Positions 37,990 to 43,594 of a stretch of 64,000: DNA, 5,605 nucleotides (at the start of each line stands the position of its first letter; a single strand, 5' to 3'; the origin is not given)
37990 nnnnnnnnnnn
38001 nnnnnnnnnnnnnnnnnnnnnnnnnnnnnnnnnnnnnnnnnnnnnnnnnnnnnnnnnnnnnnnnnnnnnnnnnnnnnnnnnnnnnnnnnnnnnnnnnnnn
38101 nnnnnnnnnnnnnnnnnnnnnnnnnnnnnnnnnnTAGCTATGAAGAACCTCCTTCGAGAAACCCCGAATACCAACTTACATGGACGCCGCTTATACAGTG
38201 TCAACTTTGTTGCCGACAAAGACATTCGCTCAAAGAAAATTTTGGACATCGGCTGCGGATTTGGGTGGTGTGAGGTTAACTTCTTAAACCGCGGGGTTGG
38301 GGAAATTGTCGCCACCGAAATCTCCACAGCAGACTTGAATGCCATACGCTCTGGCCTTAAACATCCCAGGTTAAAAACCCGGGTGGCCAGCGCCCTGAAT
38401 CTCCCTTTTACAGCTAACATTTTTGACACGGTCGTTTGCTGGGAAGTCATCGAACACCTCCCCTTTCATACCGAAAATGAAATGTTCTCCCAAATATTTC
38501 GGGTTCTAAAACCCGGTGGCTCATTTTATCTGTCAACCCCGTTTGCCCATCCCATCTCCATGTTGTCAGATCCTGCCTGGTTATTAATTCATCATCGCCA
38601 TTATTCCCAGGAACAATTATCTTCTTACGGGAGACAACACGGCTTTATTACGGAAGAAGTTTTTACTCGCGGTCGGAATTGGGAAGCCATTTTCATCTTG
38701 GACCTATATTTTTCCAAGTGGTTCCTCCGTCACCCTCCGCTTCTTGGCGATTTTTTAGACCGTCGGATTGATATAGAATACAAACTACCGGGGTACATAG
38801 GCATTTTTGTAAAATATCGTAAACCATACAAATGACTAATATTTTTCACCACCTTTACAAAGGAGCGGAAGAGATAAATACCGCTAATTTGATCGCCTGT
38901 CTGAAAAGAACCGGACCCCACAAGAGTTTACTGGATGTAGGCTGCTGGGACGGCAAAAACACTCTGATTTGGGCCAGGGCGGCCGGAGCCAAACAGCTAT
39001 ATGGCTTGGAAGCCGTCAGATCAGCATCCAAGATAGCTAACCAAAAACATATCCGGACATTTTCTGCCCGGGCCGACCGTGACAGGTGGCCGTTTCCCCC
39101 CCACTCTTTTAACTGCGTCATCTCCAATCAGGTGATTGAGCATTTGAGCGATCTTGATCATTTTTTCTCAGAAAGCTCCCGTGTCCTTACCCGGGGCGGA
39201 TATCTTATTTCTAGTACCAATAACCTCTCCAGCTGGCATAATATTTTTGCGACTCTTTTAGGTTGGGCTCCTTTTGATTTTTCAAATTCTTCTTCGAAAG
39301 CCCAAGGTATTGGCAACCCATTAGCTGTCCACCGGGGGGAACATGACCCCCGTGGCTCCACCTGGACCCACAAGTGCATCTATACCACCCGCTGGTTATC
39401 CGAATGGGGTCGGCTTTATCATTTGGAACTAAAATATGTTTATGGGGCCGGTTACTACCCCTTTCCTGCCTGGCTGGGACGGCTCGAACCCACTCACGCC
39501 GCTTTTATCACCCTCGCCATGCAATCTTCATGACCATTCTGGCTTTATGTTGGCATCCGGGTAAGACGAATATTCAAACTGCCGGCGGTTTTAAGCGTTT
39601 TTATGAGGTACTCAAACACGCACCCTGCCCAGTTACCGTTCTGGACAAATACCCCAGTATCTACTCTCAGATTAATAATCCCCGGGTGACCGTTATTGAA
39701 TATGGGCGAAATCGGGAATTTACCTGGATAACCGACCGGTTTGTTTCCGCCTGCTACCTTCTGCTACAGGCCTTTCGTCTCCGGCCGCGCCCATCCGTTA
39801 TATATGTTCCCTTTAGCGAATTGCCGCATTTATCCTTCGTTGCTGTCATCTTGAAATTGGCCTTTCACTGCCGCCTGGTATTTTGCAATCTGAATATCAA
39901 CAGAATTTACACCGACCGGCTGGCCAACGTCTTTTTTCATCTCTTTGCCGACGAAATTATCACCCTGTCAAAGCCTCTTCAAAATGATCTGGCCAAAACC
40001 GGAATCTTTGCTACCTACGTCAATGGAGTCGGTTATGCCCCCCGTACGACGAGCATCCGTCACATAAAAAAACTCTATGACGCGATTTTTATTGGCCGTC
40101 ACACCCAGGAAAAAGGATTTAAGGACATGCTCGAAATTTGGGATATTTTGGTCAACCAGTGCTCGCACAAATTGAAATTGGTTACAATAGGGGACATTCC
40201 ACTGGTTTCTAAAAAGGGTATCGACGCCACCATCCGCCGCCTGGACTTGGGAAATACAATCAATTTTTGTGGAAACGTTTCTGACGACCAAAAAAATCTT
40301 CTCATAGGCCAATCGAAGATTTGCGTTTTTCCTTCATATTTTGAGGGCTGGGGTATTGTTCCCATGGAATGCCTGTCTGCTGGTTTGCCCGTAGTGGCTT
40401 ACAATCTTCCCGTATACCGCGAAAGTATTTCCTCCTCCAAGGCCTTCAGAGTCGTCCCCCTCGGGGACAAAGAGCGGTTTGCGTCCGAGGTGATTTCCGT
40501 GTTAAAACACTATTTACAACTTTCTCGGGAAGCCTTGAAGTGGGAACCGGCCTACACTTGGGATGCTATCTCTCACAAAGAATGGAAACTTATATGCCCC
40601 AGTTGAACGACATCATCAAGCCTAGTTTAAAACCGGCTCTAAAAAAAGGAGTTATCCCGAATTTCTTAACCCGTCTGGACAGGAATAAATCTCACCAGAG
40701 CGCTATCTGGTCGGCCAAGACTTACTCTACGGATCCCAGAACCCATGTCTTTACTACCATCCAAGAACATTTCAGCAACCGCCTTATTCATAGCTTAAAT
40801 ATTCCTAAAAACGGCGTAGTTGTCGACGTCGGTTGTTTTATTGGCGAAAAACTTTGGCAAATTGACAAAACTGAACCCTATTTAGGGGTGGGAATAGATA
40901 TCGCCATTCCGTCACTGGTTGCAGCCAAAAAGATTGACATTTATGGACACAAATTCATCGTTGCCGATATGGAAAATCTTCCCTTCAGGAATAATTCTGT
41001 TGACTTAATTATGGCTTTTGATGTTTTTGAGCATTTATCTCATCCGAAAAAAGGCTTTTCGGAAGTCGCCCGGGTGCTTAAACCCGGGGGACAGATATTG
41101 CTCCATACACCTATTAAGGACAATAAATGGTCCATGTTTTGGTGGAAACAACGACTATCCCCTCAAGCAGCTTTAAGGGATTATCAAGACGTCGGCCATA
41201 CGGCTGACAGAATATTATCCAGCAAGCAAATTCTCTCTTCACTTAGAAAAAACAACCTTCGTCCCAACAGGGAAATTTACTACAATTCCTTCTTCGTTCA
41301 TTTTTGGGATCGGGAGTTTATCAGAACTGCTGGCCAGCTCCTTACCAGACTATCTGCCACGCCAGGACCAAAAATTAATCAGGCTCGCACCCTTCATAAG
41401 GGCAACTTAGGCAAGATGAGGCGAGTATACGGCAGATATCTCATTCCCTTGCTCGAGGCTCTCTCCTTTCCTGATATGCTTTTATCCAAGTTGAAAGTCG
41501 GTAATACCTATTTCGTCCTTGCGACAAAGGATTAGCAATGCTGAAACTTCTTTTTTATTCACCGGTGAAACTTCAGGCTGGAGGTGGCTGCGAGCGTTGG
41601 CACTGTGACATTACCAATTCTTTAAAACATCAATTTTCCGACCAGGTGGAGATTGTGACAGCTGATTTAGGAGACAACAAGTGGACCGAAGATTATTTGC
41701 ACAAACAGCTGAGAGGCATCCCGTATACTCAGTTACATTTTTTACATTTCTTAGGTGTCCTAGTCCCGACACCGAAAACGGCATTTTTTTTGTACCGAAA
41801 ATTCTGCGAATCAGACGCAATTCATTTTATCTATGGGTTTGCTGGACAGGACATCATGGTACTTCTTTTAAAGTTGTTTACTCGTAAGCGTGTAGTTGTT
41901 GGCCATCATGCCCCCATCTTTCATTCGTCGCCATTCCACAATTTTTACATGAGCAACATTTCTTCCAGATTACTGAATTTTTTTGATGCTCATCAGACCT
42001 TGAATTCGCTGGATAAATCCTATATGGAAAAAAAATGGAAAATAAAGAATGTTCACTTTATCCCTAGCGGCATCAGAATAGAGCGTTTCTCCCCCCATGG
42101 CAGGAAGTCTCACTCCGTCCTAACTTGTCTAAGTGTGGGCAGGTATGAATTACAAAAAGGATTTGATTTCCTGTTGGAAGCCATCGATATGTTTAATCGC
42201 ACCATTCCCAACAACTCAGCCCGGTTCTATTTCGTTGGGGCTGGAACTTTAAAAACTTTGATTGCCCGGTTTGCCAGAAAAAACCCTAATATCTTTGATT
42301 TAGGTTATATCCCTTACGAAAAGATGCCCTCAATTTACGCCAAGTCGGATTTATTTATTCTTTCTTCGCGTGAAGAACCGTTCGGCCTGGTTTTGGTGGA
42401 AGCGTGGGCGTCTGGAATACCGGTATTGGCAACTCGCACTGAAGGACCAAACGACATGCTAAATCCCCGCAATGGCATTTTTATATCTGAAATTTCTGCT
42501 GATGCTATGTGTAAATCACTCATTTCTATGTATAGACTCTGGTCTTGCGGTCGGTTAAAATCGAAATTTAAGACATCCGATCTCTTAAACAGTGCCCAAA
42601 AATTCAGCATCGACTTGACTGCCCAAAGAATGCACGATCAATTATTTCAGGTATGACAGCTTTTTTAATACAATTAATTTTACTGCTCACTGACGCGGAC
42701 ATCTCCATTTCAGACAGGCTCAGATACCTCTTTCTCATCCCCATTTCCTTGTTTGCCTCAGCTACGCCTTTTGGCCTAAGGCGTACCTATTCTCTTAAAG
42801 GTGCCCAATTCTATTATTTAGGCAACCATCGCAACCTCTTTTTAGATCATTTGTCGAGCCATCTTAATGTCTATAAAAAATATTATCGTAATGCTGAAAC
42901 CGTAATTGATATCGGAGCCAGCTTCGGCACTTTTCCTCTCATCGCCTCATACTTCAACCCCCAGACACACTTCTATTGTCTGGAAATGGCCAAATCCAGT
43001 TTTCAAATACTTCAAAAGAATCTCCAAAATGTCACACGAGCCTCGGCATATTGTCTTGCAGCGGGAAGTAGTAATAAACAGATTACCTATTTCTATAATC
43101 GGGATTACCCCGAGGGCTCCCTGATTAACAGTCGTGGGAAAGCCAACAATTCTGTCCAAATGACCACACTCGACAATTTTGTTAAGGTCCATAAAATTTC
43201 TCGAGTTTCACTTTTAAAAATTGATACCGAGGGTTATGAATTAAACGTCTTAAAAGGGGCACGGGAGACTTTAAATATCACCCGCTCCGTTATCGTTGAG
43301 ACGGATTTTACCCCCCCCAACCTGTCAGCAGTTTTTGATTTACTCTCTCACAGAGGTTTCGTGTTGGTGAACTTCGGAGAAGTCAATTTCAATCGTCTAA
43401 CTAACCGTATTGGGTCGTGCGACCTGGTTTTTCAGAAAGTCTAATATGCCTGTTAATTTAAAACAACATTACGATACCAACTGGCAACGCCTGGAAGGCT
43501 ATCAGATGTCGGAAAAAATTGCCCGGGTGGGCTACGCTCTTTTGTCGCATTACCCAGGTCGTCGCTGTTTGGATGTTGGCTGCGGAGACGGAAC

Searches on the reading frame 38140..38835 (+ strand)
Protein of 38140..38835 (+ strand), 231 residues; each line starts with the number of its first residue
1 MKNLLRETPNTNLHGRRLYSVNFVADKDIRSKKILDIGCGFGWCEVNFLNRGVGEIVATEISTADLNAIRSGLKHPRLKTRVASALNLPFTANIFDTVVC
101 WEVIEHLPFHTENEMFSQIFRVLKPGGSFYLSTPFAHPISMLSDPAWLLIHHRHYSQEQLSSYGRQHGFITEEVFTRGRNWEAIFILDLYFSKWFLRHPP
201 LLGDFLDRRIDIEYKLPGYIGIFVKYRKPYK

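Call 10: search_protein_families(library=pfam, proteins=[window:38140-38835:+], max_evalue=0.001)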
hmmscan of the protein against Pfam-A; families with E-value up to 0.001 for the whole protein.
window:38140-38835:+ (231 aa): 11 families
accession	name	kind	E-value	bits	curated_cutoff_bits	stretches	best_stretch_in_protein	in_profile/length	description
PF13649.12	Methyltransf_25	-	1.5e-17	64.5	27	1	34-127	1-97/97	Methyltransferase domain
PF13489.12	Methyltransf_23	-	6.1e-17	62.3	27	1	21-169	13-159/164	Methyltransferase domain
PF08241.18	Methyltransf_11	-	1.3e-16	61.4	21.2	1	35-130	1-94/95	Methyltransferase domain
PF08242.18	Methyltransf_12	-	4e-10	40.7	30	1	35-128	1-97/98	Methyltransferase domain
PF13847.12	Methyltransf_31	-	1.4e-09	38.2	27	1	32-135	5-113/145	Methyltransferase domain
PF02353.26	CMAS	-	7.7e-08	32.4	27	1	32-179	64-194/273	Mycolic acid cyclopropane synthetase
PF01209.24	Ubie_methyltran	-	5.2e-06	26.4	20.1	1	27-143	44-162/233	ubiE/COQ5 methyltransferase family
PF05175.20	MTS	-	2.2e-05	24.6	23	1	28-130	30-137/170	Methyltransferase small domain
PF03141.22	Methyltransf_29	-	0.00021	20.4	23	1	26-135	113-221/506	Putative S-adenosyl-L-methionine-dependent methyltransferase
PF20922.3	Anamorsin_N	-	0.00041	20.5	27.1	1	90-135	47-91/163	Anamorsin, N-terminal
PF05219.18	DREV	-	0.00047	19.8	26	1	17-130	80-185/265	DREV methyltransferase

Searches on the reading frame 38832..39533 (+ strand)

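Call 11: search_protein_families(library=pfam, proteins=[window:38832-39533:+], max_evalue=0.001)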
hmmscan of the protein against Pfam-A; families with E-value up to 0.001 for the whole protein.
window:38832-39533:+ (233 aa): 6 families
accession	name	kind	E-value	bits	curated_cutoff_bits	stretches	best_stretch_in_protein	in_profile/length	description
PF08241.18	Methyltransf_11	-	1.2e-15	58.3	21.2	1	34-126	1-94/95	Methyltransferase domain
PF13489.12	Methyltransf_23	-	5.8e-14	52.6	27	1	17-141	10-131/164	Methyltransferase domain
PF13649.12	Methyltransf_25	-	1e-11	45.8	27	1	34-123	2-97/97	Methyltransferase domain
PF13847.12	Methyltransf_31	-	5.2e-09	36.4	27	1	30-131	4-113/145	Methyltransferase domain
PF08242.18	Methyltransf_12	-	8.4e-08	33.3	30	1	34-125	1-98/98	Methyltransferase domain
PF07021.18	MetW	-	1.9e-05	24.8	21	1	31-136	15-116/193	Methionine biosynthesis protein MetW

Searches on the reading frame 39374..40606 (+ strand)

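Call 11: search_protein_families(library=pfam, proteins=[window:39374-40606:+], max_evalue=0.001)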
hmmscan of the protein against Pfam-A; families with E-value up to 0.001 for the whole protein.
window:39374-40606:+ (410 aa): 4 families
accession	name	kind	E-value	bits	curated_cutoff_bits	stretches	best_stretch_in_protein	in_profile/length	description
PF00534.26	Glycos_transf_1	-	5.3e-24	85.1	26.4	1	232-380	13-159/172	Glycosyl transferases group 1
PF13692.12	Glyco_trans_1_4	-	1.7e-21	77.4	27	1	237-378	4-141/142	Glycosyl transferases group 1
PF05693.19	Glycogen_syn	-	2.8e-05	23.3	27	1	314-347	470-503/639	Glycogen synthase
PF20706.3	GT4-conflict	-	0.00051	19.6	26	1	311-342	279-310/385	Family 4 Glycosyltransferase in conflict systems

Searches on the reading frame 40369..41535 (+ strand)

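Call 11: search_protein_families(library=pfam, proteins=[window:40369-41535:+], max_evalue=0.001)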
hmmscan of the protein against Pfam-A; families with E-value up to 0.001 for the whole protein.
window:40369-41535:+ (388 aa): 8 families
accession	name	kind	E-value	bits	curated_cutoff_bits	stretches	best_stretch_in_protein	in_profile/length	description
PF08241.18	Methyltransf_11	-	8.6e-17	62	21.2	1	152-244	1-94/95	Methyltransferase domain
PF13649.12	Methyltransf_25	-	7.5e-14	52.6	27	1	151-241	1-97/97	Methyltransferase domain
PF13489.12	Methyltransf_23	-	4.6e-11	43.2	27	1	141-260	14-134/164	Methyltransferase domain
PF13847.12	Methyltransf_31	-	8.3e-11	42.2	27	1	147-249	3-113/145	Methyltransferase domain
PF08242.18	Methyltransf_12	-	6.4e-09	36.9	30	1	152-242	1-97/98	Methyltransferase domain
PF08003.17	Methyltransf_9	-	7.1e-05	22.4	23.8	1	138-249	106-221/315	Protein of unknown function (DUF1698)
PF01209.24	Ubie_methyltran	-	0.00024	21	20.1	1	191-244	97-150/233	ubiE/COQ5 methyltransferase family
PF20922.3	Anamorsin_N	-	0.00037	20.7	27.1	1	206-252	47-94/163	Anamorsin, N-terminal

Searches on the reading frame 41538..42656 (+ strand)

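Call 11: search_protein_families(library=pfam, proteins=[window:41538-42656:+], max_evalue=0.001)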
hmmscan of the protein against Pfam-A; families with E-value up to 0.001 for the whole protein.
window:41538-42656:+ (372 aa): 4 families
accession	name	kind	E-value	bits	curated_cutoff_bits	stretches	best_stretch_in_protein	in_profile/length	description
PF13692.12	Glyco_trans_1_4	-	4e-24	85.9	27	1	197-332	4-140/142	Glycosyl transferases group 1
PF00534.26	Glycos_transf_1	-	8.6e-24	84.4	26.4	1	195-332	16-156/172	Glycosyl transferases group 1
PF20706.3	GT4-conflict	-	6.6e-09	35.7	26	1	170-309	172-321/385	Family 4 Glycosyltransferase in conflict systems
PF13524.12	Glyco_trans_1_2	-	2.1e-05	24.9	25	1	227-317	14-98/144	Glycosyl transferase-like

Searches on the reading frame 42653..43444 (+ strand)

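Call 11: search_protein_families(library=pfam, proteins=[window:42653-43444:+], max_evalue=0.001)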
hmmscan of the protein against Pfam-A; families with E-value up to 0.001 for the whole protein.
window:42653-43444:+ (263 aa): 1 family
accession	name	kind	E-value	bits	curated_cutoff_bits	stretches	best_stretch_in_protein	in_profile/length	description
PF05050.19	Methyltransf_21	-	7.2e-17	62.5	22.7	1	86-237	1-172/173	Methyltransferase FkbM domain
